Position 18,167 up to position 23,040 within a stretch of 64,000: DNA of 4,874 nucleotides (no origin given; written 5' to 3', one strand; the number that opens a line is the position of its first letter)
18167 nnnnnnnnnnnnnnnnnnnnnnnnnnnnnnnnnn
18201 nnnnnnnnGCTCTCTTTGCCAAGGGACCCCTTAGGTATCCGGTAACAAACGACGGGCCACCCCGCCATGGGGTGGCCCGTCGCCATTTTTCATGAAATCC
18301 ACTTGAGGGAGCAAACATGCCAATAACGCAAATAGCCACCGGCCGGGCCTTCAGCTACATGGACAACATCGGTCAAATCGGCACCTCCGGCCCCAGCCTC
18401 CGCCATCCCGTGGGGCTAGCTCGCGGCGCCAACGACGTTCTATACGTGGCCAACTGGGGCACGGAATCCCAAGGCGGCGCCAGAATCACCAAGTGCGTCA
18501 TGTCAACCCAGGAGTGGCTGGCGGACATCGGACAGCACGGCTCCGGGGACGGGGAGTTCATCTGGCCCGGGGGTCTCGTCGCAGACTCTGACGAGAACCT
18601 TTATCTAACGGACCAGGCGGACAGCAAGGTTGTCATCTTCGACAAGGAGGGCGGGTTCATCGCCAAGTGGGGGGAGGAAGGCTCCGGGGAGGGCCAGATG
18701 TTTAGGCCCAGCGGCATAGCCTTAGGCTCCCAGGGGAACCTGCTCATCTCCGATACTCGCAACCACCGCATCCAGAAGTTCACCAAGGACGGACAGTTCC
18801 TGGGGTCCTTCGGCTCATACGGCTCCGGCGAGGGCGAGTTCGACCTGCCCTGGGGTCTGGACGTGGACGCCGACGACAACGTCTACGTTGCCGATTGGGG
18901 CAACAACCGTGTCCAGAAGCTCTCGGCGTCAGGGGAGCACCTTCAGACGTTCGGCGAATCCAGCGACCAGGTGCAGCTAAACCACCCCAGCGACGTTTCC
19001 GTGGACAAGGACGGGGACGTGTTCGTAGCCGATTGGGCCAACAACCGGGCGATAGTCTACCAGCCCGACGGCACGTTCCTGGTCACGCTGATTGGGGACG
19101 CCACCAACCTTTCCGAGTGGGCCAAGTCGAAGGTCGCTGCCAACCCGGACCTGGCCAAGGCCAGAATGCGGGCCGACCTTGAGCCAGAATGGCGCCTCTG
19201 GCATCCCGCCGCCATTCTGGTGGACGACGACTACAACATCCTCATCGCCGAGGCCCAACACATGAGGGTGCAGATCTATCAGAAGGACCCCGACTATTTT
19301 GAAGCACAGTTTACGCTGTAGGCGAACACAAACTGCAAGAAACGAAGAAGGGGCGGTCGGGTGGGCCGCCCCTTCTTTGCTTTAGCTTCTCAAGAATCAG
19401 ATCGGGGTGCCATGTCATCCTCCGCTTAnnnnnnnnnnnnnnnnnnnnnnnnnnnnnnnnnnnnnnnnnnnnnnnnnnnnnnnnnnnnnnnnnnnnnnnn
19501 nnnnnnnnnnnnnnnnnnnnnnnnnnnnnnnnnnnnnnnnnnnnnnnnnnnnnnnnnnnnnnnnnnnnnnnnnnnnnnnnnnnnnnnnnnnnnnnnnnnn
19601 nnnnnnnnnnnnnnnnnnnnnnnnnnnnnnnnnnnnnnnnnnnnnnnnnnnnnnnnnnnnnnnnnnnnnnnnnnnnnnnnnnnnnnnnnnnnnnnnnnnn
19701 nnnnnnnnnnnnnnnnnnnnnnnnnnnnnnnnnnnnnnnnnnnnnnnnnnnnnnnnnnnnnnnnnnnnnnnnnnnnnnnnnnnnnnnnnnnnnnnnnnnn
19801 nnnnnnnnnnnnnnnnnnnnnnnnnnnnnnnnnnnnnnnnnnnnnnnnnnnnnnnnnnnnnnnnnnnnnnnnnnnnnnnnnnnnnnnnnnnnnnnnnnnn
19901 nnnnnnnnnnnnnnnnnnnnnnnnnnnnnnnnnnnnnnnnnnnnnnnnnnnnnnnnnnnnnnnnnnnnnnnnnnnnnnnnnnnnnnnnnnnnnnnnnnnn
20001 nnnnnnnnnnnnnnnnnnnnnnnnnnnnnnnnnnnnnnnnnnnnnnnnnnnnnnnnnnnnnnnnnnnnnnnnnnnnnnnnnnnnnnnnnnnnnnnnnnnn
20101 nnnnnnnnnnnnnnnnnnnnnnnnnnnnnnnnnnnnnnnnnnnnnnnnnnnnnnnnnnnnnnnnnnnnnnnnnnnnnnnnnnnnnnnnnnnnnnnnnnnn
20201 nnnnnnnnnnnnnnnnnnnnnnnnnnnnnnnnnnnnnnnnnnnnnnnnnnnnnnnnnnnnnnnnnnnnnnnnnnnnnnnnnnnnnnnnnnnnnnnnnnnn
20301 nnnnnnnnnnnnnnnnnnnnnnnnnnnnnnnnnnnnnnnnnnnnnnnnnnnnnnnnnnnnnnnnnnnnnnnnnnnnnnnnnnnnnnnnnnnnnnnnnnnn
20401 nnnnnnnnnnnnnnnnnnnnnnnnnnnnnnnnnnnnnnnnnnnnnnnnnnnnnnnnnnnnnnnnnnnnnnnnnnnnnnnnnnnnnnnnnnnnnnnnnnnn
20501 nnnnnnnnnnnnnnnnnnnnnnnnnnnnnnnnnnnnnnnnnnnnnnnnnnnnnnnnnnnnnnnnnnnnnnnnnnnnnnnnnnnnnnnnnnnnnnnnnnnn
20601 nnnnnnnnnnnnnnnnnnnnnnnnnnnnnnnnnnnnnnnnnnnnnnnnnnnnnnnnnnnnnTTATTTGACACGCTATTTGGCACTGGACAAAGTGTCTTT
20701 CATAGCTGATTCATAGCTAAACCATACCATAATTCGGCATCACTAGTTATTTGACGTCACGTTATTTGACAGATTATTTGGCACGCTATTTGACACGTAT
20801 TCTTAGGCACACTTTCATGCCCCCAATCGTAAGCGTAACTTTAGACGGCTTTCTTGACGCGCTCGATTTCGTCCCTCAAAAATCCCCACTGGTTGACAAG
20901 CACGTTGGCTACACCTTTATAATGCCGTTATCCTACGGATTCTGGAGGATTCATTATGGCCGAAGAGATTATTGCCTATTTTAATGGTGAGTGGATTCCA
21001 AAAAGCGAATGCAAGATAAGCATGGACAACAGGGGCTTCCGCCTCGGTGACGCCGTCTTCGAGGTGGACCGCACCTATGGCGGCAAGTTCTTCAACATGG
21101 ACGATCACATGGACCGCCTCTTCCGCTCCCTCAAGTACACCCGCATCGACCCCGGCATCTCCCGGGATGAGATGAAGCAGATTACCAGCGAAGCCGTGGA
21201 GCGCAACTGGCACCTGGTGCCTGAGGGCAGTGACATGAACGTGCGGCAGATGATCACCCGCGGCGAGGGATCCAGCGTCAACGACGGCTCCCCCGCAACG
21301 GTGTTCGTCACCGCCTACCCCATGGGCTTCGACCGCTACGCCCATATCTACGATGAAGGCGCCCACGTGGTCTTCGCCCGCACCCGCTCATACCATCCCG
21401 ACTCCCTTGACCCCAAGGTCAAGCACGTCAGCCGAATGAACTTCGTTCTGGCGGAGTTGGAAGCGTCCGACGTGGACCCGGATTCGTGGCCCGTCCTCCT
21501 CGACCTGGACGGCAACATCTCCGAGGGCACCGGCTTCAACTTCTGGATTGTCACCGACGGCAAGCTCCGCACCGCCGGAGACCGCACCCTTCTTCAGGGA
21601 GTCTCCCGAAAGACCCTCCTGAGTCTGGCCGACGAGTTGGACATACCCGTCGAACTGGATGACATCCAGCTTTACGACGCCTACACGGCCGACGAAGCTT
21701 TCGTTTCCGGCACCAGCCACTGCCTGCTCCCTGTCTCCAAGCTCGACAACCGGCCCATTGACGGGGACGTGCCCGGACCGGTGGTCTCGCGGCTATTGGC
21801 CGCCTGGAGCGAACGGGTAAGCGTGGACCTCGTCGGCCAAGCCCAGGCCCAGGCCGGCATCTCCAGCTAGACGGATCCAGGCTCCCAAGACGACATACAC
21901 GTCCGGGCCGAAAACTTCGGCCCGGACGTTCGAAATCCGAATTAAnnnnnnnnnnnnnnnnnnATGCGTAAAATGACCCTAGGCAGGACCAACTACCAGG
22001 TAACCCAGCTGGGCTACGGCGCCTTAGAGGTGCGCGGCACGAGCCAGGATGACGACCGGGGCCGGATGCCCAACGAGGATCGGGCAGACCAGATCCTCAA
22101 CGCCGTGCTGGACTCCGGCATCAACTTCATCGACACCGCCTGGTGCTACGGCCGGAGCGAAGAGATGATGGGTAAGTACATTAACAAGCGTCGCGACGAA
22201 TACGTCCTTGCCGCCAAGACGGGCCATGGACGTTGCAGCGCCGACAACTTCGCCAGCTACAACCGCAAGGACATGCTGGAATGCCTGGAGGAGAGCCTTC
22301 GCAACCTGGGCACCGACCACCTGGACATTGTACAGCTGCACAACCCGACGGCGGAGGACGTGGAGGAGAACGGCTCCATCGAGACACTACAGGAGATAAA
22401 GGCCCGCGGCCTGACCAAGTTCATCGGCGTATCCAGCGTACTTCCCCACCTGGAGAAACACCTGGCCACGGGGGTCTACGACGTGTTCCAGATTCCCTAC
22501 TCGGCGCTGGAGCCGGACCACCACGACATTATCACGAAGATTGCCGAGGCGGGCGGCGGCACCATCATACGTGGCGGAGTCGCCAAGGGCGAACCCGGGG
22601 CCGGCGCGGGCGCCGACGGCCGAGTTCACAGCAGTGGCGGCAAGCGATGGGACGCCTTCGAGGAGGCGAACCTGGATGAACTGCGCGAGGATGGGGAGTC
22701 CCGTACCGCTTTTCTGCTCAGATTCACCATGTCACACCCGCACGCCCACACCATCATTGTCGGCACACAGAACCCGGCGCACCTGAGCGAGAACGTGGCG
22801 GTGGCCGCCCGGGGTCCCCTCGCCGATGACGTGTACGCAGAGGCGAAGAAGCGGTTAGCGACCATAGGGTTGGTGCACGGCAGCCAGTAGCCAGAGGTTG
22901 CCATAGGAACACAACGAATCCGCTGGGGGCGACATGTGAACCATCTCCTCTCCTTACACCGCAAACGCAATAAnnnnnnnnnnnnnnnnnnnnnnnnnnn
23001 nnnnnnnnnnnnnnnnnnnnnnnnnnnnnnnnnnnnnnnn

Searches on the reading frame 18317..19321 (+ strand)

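Call 62: search_protein_families(library=pfam, proteins=[window:18317-19321:+], max_evalue=0.001)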
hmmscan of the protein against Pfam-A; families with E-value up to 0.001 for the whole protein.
window:18317-19321:+ (334 aa): 6 families
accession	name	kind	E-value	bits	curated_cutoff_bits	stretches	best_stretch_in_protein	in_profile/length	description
PF01436.27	NHL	-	2.4e-33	112.9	20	3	175-201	1-27/28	NHL repeat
PF17170.10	DUF5128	-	6.9e-12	45.6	22.9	1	88-141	49-102/321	6-bladed beta-propeller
PF08450.18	SGL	-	1.9e-09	37.9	26.3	1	131-211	136-219/246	SMP-30/Gluconolactonase/LRE-like region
PF24684.1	Vgb_lyase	-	8.8e-08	31.7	50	1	30-242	98-285/290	Virginiamycin B lyase family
PF25021.1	TEN_NHL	-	2.2e-07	30.6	27.1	0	215-265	135-182/357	Teneurin NHL domain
PF13449.12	Phytase-like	-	5.4e-05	23.7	27.6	0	133-165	72-104/284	Esterase-like activity of phytase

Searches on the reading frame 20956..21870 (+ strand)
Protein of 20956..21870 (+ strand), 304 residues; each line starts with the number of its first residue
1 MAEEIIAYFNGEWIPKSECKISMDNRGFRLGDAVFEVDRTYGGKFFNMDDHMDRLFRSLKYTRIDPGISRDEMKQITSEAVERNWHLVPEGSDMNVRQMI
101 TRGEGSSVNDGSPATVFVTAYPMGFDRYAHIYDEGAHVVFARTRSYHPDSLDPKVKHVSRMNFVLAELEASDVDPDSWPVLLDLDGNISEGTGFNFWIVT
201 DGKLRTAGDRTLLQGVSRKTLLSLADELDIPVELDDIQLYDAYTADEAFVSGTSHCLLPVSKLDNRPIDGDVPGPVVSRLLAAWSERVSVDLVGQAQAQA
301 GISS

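Call 62: search_protein_families(library=pfam, proteins=[window:20956-21870:+], max_evalue=0.001)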
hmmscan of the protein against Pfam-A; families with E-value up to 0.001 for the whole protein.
window:20956-21870:+ (304 aa): 1 family
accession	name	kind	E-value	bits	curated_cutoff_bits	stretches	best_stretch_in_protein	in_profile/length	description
PF01063.24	Aminotran_4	-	5.4e-44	151.1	28.5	1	34-262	2-222/223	Amino-transferase class IV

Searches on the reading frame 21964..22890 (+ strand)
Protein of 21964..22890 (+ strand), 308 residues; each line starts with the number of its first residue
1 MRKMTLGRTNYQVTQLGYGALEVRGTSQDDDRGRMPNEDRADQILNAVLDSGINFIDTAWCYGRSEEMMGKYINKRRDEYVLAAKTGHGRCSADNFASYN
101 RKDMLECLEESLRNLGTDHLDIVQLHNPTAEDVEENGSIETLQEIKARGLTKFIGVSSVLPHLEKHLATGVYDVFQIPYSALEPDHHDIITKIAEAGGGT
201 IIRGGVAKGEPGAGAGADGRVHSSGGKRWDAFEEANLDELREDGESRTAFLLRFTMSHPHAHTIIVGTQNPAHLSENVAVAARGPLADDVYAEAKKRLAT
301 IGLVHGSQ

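Call 62: search_protein_families(library=pfam, proteins=[window:21964-22890:+], max_evalue=0.001)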
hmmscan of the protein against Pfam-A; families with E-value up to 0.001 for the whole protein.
window:21964-22890:+ (308 aa): 1 family
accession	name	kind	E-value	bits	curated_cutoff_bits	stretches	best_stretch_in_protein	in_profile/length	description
PF00248.27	Aldo_ket_red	-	2.7e-36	125.6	24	1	24-295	10-287/291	Aldo/keto reductase family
